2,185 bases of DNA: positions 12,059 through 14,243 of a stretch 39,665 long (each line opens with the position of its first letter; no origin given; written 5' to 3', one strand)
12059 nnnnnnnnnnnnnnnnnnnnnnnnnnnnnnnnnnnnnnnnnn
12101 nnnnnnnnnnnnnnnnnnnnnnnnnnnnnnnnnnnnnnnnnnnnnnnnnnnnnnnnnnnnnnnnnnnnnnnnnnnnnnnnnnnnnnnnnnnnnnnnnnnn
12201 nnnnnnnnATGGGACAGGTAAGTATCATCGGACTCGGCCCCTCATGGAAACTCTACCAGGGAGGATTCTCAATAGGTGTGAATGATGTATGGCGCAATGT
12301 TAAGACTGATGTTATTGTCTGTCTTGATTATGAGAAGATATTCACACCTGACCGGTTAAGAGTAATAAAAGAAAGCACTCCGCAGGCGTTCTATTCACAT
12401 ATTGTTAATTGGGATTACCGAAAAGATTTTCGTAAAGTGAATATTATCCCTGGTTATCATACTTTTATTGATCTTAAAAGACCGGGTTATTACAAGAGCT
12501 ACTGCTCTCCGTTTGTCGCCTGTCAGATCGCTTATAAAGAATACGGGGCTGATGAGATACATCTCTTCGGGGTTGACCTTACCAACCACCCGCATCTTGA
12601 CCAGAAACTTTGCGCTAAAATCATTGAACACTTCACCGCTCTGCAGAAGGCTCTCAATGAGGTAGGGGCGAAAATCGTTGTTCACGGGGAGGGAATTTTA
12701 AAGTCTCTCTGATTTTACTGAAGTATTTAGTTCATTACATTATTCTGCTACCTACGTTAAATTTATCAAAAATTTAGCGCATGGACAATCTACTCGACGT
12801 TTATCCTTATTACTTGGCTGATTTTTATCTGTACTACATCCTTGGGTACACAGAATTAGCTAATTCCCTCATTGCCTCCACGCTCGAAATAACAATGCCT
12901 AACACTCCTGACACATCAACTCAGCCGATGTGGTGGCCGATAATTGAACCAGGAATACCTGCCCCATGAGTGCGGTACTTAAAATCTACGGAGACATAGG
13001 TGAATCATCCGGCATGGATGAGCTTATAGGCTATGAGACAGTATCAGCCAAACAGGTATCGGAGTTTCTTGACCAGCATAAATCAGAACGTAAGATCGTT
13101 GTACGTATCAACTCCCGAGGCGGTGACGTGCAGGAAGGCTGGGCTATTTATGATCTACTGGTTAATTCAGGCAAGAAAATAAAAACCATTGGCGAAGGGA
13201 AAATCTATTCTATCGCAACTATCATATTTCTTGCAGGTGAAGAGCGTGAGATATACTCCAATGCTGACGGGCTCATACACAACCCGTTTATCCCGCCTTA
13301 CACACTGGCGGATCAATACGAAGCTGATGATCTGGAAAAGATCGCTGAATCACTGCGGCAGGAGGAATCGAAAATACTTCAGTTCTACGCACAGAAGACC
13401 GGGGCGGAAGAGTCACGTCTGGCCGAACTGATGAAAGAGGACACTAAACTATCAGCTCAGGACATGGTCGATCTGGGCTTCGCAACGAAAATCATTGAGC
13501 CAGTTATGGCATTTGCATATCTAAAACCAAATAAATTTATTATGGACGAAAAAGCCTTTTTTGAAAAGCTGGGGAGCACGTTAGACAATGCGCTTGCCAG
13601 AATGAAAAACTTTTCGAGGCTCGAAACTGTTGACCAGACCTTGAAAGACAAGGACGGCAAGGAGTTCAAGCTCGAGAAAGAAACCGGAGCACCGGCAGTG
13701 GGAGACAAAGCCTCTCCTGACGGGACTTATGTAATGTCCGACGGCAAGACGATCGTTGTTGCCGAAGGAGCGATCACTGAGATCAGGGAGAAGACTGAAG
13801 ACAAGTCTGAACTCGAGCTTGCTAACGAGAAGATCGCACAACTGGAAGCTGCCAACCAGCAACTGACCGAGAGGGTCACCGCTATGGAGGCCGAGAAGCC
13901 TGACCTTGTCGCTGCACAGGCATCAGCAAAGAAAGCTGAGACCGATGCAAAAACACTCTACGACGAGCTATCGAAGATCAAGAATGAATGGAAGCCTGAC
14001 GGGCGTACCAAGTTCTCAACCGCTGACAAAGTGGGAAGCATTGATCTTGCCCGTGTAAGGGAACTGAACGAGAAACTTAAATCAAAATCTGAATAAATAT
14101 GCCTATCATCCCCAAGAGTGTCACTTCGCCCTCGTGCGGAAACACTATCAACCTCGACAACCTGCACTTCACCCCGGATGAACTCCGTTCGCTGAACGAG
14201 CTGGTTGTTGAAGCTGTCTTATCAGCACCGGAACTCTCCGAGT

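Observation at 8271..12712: A six-enzyme glycosylation cassette is chained into the late virion operon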

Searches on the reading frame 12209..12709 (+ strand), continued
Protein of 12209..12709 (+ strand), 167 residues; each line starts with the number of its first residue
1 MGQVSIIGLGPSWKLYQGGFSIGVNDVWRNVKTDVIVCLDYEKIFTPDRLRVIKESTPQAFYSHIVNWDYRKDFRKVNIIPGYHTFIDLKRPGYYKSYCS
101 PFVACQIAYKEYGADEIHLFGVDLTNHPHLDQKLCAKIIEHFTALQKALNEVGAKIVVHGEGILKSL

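Call 53: search_protein_families(library=pfam, alignment_id=A5, max_evalue=0.001)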
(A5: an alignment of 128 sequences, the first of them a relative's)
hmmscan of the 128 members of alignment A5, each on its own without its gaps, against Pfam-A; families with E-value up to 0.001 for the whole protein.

A. member 1, P0206 (415 aa): 1 family
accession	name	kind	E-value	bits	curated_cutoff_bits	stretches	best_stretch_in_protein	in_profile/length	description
PF00535.33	Glycos_transf_2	-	7.5e-06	26.4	23.3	1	184-316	2-128/168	Glycosyl transferase family 2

B. families by the number of members that match (of 128 scanned): 8 families
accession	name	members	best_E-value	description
PF01973.23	MptE-like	20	2.1e-07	6-hydroxymethylpterin diphosphokinase MptE-like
PF08241.18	Methyltransf_11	1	1e-11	Methyltransferase domain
PF13489.12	Methyltransf_23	1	9.1e-11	Methyltransferase domain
PF13649.12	Methyltransf_25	1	6.4e-10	Methyltransferase domain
PF13847.12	Methyltransf_31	1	1.2e-06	Methyltransferase domain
PF00535.33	Glycos_transf_2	1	7.5e-06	Glycosyl transferase family 2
PF08242.18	Methyltransf_12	1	1.6e-05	Methyltransferase domain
PF00329.25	Complex1_30kDa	1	0.0007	Respiratory-chain NADH dehydrogenase, 30 Kd subunit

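Call 54: search_solved_structures(query=A5, max_evalue=5, show_alignments=3)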
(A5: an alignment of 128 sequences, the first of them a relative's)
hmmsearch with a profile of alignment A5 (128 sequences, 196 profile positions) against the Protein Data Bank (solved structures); distinct sequences matched with E-value up to 5: 11.
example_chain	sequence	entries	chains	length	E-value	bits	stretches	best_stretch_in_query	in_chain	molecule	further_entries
1ro7_A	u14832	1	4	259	0.001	21.8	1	93-182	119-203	alpha-2,3/8-sialyltransferase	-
1ro8_A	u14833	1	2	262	0.0014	21.3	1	94-182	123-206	alpha-2,3/8-sialyltransferase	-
2drj_A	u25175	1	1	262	0.0015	21.3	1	92-182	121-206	Alpha-2,3/8-sialyltransferase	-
2x62_A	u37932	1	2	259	0.0022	20.7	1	93-182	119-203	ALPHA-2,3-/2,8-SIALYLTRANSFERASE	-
2x61_A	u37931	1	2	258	0.0022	20.7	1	94-182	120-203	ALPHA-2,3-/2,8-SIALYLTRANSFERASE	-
2wqq_A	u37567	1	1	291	0.0026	20.5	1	85-182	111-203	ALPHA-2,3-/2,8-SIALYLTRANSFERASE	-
2x63_A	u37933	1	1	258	0.004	19.9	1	94-182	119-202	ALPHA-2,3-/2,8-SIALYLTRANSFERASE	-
2p2v_A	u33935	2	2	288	0.019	17.6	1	96-135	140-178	Alpha-2,3-sialyltransferase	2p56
9c08_A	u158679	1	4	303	0.1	15.3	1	105-158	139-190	CMP-Neu5Ac--lipooligosaccharide alpha 2-3 sialyltransferase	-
4evd_A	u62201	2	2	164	0.19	14.4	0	127-188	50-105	Neutrophil-activating protein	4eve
1ji4_A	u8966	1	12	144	0.21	14.3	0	127-188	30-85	NEUTROPHIL-ACTIVATING PROTEIN A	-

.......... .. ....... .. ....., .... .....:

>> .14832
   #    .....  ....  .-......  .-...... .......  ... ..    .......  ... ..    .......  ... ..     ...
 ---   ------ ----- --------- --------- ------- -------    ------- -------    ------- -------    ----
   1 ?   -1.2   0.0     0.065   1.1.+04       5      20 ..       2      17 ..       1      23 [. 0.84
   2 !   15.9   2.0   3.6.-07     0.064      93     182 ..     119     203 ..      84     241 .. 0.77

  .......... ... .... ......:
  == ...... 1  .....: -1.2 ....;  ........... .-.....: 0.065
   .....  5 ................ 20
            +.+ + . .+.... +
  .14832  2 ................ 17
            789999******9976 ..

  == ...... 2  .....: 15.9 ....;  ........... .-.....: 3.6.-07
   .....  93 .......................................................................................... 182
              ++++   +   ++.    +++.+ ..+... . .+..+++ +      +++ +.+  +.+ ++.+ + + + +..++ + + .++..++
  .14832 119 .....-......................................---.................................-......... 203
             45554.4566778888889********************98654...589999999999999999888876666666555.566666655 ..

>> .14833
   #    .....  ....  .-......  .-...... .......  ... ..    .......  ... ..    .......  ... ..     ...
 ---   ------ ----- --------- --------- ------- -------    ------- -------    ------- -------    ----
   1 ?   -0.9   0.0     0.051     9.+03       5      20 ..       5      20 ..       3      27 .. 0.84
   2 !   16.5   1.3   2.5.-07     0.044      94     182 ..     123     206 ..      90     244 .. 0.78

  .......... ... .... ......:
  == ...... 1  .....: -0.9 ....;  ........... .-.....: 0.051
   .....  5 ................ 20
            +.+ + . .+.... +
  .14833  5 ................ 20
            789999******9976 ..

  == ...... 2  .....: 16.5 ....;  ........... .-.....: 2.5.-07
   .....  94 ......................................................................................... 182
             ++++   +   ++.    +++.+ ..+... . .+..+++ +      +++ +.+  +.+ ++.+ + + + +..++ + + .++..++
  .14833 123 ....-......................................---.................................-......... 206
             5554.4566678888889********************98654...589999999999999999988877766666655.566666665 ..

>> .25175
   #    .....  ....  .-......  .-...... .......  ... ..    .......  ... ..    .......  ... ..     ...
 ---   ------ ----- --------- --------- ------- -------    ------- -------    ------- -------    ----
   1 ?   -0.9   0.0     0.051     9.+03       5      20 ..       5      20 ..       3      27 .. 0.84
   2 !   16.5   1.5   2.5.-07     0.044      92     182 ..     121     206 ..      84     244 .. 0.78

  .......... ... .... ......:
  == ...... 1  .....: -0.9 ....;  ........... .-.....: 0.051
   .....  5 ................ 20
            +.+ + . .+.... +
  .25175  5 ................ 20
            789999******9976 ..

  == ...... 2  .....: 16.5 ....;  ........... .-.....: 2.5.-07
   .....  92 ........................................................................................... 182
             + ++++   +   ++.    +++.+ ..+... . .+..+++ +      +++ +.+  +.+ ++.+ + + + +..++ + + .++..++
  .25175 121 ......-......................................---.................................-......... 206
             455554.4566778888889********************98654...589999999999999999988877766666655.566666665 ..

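Call 65: search_dna_similar(query=window:12209-12709:+, collection=phages, mode=protein, max_rows=25, max_evalue=0.001)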
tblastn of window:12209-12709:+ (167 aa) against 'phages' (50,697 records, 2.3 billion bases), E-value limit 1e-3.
No match.

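Call 82: find_related_loci(query=A4, collection=genome_contigs, flank=10000)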
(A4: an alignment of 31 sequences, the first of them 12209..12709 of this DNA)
Query A4 (167 aa) in genome_contigs; peptide patterns used: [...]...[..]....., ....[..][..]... (x = any residue, [..] = any of these).
22 stretches matched a pattern; 4 encode a relative of the query (tblastn E <= 1e-3); 4 distinct loci.
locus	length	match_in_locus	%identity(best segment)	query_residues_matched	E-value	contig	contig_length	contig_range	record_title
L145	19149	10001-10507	56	3-167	5e-60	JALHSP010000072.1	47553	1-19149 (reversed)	MAG: Bacteroidales bacterium isolate PFL1 seq_1717181, whole genome shotgun sequence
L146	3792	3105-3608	55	3-167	3e-58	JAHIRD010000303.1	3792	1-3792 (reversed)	MAG: Proteobacteria bacterium isolate MM_PC_MetaG.mb.113 MM_PC_MetaG.mb.113_k141_388469, whole genome shotgun sequence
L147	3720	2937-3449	51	1-167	1e-57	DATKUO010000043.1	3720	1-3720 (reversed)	MAG TPA_asm: Bacteroidales bacterium isolate SMAG_U14109 k141_1529915, whole genome shotgun sequence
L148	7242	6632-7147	51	1-167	4e-53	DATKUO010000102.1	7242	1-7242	MAG TPA_asm: Bacteroidales bacterium isolate SMAG_U14109 k141_2667448, whole genome shotgun sequence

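Call 87: find_encoding_contigs(protein=P0206, flank=8000, max_places=3)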
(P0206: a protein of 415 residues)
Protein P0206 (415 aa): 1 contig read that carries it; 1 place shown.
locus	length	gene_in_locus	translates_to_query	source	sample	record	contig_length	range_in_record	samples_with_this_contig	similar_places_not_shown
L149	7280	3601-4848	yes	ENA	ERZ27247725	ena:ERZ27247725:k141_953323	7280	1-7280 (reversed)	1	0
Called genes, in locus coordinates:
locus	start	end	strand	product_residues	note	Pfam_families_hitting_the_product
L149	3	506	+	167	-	?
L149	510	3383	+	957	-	PF28175:T4SS_LegC2C7 (weak)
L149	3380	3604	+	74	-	-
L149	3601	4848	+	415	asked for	PF00535:Glycos_transf_2 (weak)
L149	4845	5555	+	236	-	-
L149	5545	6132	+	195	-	PF02585:PIG-L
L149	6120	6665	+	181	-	PF25087:GMPPB_C (faint), PF25084:LbH_EIF2B, PF00132:Hexapep, PF14602:Hexapep_2 (weak)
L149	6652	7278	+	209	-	?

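Call 89: find_encoding_contigs(protein=P0312, flank=8000, max_places=2)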
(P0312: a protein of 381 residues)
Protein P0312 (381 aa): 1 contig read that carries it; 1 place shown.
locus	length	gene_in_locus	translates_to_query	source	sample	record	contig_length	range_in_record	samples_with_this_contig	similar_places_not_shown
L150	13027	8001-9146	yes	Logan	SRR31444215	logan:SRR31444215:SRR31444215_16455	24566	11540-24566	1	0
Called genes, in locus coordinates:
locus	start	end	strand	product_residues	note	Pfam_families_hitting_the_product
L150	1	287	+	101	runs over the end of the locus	-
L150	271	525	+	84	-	-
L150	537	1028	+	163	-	-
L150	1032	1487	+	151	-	-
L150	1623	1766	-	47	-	-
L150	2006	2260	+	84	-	-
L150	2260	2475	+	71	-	-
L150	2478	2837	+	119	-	-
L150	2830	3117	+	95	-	-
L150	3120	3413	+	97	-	-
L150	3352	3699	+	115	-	-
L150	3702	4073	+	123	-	-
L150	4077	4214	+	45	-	-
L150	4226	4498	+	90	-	-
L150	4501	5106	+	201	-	-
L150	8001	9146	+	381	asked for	PF13489:Methyltransf_23, PF08241:Methyltransf_11, PF08242:Methyltransf_12 (faint), PF13649:Methyltransf_25, PF13847:Methyltransf_31 (weak)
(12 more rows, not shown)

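Call 90: find_encoding_contigs(protein=P0337, flank=8000, max_places=2)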
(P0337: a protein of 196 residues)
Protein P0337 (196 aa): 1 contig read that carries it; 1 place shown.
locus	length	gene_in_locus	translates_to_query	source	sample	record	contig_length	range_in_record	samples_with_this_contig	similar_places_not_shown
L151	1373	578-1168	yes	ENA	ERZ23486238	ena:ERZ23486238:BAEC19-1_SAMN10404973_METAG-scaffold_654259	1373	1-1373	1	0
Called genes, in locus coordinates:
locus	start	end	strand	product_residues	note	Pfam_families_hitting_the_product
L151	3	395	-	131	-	?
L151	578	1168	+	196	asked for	-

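Call 96: find_encoding_contigs(protein=P0285, flank=9000, max_places=2)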
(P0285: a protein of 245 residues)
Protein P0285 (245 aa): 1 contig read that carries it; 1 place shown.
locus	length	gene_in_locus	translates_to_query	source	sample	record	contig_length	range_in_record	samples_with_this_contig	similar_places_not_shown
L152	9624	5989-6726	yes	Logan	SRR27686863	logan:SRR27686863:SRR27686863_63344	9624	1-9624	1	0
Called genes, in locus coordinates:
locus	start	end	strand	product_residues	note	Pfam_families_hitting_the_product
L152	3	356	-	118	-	?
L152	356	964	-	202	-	PF20459:DUF6712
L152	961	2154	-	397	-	-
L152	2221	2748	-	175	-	-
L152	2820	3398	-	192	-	-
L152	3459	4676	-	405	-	-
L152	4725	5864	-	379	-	PF00574:CLP_protease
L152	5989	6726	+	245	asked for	-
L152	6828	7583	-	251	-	-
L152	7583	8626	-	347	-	-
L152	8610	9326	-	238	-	-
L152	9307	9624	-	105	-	?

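Call 97: find_encoding_contigs(protein=P0279, flank=9000, max_places=2)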
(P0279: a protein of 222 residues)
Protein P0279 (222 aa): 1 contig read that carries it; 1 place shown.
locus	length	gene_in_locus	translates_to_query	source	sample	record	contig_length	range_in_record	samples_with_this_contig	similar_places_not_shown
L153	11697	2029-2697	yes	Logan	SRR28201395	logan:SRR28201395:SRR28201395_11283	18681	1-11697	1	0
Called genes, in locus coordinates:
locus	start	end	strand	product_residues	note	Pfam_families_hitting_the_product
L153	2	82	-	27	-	?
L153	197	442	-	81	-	-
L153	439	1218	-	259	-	-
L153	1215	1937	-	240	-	PF03837:RecT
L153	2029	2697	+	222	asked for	-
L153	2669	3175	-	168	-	PF01527:HTH_Tnp_1 (weak)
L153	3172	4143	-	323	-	-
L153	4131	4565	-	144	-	-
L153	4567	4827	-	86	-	-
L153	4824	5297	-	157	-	-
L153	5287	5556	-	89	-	-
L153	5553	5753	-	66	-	-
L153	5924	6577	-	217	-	PF09603:Fib_succ_major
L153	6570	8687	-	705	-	-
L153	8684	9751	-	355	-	-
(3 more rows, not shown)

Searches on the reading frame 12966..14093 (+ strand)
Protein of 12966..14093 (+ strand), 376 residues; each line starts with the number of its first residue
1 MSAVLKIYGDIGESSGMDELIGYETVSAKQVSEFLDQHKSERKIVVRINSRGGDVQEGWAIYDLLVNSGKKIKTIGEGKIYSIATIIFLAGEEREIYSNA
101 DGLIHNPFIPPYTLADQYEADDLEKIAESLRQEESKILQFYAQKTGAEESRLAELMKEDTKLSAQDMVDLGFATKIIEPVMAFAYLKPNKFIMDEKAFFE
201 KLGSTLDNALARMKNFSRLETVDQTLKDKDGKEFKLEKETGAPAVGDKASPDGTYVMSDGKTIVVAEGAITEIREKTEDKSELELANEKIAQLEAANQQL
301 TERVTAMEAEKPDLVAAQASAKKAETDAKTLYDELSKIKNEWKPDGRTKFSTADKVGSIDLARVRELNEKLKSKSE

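Call 7: search_protein_families(library=phrogs, proteins=[window:12966-14093:+], max_evalue=0.001)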
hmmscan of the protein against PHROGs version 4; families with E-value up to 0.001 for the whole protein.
window:12966-14093:+ (376 aa): 12 families
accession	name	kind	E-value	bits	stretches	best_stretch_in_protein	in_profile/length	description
phrog_94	-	head and packaging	4.6e-42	146.3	1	1-344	79-407/622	head maturation protease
phrog_133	-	head and packaging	1.2e-37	131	1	13-307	30-261/668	head maturation protease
phrog_2976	-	head and packaging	1.9e-32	114.4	1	3-355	21-337/394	head maturation protease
phrog_33547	-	unknown function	7.3e-32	111.7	1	38-325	26-301/357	-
phrog_3348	-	unknown function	1.5e-29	104.4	1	21-249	46-261/386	-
phrog_1684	-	head and packaging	3.7e-26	93.3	1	24-178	56-204/284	head maturation protease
phrog_20705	-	head and packaging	2.5e-20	73.3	1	35-291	204-461/690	virion structural protein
phrog_53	-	head and packaging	6.1e-19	69.6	1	3-333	77-420/583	head maturation protease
phrog_1827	-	other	2.3e-09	37.9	1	30-107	41-118/202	ATP-dependent protease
phrog_13984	-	unknown function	2.2e-06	28.8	1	21-95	40-114/123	-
phrog_5410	-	other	3.3e-06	27.6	1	39-106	53-120/323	ATP-dependent protease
phrog_496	-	tail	0.00094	18.9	0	200-365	48-231/769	tail fiber protein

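Call 9: find_related_loci(query=window:12966-14093:+, collection=viral_contigs, flank=10000)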
Query window:12966-14093:+ (376 aa) in viral_contigs; peptide patterns used: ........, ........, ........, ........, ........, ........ (x = any residue, [..] = any of these).
18 stretches matched a pattern; 5 encode a relative of the query (tblastn E <= 1e-3); 5 distinct loci.
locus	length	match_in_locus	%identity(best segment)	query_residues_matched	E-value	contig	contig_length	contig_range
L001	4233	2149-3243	63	1-375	8e-158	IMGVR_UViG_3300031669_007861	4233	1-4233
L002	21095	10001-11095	63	1-375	9e-154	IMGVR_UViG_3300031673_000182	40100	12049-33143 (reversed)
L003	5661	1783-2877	63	1-375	1e-154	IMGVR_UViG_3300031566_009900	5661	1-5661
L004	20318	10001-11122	62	1-371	8e-153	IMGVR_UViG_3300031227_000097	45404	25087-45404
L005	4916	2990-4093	65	3-376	1e-149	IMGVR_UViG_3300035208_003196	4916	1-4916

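Call 49: search_protein_families(library=pfam, proteins=[L002:6702-7652:+, L002:5154-5876:+], max_evalue=0.001)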
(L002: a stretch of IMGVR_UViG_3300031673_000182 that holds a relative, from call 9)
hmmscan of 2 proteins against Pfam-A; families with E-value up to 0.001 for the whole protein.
L002:6702-7652:+ (317 aa): 5 families
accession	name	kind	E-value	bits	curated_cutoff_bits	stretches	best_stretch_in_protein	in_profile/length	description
PF01370.27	Epimerase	-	9.9e-43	146.7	20.9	1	3-241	1-240/240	NAD dependent epimerase/dehydratase family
PF16363.11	GDP_Man_Dehyd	-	5.3e-34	118.6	27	1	4-309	1-332/332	GDP-mannose 4,6 dehydratase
PF01073.25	3Beta_HSD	-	1.6e-08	34.4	22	1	4-181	1-187/280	3-beta hydroxysteroid dehydrogenase/isomerase family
PF04321.23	RmlD_sub_bind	-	4.9e-07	29.6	27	1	1-181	1-157/287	RmlD substrate binding domain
PF07993.18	NAD_binding_4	-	0.00038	20.1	20.1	0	69-180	90-212/258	Male sterility protein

L002:5154-5876:+ (241 aa): 2 families
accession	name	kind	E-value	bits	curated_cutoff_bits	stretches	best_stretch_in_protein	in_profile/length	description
PF00535.33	Glycos_transf_2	-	1.5e-08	35.2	23.3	1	9-160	6-156/168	Glycosyl transferase family 2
PF13704.12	Glyco_tranf_2_4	-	6e-06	27.1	27.5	1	11-88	2-81/98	Glycosyl transferase family 2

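Call 50: search_protein_families(library=pfam, proteins=[L002:3594-4355:+], max_evalue=0.001)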
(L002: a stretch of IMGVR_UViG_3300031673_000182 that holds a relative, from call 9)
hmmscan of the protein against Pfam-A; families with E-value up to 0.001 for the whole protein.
L002:3594-4355:+ (254 aa): 0 families
